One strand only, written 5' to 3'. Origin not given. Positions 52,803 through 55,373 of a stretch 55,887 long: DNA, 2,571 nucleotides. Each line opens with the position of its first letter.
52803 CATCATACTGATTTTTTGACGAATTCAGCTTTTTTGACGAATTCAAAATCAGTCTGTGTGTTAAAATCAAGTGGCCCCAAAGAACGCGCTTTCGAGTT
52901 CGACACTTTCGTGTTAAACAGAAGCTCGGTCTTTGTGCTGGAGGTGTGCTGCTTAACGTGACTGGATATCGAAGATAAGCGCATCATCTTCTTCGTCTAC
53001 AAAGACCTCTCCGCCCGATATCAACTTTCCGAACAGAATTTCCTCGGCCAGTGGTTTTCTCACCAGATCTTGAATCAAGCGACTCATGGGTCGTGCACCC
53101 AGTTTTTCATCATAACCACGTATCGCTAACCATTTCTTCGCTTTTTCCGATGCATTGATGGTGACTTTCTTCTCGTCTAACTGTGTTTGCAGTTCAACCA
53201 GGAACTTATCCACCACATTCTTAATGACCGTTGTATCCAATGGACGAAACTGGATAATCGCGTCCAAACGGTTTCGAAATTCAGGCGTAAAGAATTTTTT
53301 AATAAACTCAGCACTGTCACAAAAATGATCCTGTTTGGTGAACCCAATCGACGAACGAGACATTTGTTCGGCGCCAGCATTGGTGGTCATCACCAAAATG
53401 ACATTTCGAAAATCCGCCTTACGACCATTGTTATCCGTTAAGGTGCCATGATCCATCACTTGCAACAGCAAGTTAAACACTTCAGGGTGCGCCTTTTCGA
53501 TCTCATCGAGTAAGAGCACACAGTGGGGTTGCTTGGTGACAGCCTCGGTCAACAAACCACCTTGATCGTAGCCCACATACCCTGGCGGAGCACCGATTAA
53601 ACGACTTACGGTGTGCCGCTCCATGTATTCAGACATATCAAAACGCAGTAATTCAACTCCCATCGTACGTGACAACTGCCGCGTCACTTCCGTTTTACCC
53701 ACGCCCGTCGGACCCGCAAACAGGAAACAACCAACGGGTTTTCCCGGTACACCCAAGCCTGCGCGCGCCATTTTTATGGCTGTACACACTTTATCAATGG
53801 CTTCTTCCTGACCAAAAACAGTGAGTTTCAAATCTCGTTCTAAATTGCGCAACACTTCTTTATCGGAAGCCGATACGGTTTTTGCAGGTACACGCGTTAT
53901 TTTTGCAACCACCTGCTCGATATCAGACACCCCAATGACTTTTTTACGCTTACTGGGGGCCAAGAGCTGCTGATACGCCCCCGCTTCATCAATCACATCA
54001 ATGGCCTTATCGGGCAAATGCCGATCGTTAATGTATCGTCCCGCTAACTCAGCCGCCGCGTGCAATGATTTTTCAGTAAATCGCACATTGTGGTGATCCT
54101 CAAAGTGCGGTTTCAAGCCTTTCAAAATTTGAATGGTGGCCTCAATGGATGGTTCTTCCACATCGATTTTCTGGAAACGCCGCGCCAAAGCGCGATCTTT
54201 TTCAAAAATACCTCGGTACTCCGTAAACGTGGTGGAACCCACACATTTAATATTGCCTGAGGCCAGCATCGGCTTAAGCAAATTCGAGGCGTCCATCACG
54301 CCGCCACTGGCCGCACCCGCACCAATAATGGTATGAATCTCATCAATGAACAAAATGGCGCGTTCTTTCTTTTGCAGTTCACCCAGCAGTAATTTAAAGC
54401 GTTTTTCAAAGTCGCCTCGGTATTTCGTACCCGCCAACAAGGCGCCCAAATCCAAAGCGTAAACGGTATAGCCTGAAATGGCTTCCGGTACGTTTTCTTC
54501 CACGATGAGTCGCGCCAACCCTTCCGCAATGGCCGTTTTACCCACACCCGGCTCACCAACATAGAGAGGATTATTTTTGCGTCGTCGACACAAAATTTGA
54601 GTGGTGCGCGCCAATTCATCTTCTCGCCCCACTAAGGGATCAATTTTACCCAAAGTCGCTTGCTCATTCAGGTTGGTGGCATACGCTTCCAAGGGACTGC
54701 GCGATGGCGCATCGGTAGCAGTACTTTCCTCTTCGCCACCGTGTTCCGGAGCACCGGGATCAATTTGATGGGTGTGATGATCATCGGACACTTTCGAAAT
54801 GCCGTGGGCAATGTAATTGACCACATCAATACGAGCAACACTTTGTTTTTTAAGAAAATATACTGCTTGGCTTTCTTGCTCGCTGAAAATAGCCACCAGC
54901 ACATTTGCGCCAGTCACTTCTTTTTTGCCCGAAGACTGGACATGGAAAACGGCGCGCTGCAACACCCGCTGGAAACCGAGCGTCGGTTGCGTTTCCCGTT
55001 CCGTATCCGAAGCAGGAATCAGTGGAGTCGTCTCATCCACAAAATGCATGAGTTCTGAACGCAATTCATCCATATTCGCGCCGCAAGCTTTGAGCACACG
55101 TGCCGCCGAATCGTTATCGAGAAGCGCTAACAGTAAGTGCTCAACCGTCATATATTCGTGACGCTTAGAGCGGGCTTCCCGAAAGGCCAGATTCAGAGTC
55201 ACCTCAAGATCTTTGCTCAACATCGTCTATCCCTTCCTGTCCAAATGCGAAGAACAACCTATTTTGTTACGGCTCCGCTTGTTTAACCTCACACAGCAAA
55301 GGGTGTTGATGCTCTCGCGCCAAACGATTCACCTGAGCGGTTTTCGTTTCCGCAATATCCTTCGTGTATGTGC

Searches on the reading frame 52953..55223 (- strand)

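Call 14: search_protein_families(library=pfam, proteins=[window:52953-55223:-], max_evalue=0.001)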
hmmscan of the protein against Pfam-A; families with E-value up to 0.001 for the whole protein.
window:52953-55223:- (756 aa): 18 families
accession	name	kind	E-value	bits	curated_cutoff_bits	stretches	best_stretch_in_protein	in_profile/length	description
PF07724.20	AAA_2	-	4.5e-63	212.7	27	1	495-656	1-166/166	AAA domain (Cdc48 subfamily)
PF17871.7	AAA_lid_9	-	5.5e-27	94.1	22.8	1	359-462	1-101/104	AAA lid domain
PF00004.35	AAA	-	8.4e-27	94.6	21.2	2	220-351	2-124/131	ATPase family associated with various cellular activities (AAA)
PF10431.15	ClpB_D2-small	-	1.7e-23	82.9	21.9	1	662-741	1-80/81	C-terminal, D2-small domain, of ClpB protein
PF07728.20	AAA_5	-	1.2e-18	67.9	22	1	501-618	3-125/139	AAA domain (dynein-related subfamily)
PF02861.25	Clp_N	-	5e-17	62.2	20.7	1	13-61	1-51/53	Clp amino terminal domain, pathogenicity island component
PF13191.12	AAA_16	-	7.3e-14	53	32.6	1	196-244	1-52/167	AAA ATPase domain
PF13401.12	AAA_22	-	3.6e-11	43.9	27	1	498-592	6-110/130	AAA domain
PF00158.32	Sigma54_activat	-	3.1e-09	37.2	20.2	1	501-623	26-150/168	Sigma-54 interaction domain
PF12775.13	AAA_7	-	4.7e-07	30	25.8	0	500-615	36-156/181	P-loop containing dynein motor region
PF07726.17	AAA_3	-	1.9e-06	28.2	27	1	501-634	3-129/131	ATPase family associated with various cellular activities (AAA)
PF05496.18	RuvB_N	-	2.2e-06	27.9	27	0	470-525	10-61/159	Holliday junction DNA helicase RuvB P-loop domain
PF05621.17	TniB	-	5.4e-06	26.4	22.4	0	220-356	39-185/189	Bacterial TniB protein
PF01078.27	Mg_chelatase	-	5.7e-06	26.3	20.3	0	217-256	23-62/207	Magnesium chelatase, subunit ChlI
PF13238.12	AAA_18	-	1.9e-05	25.6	29.4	0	502-527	3-25/128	AAA domain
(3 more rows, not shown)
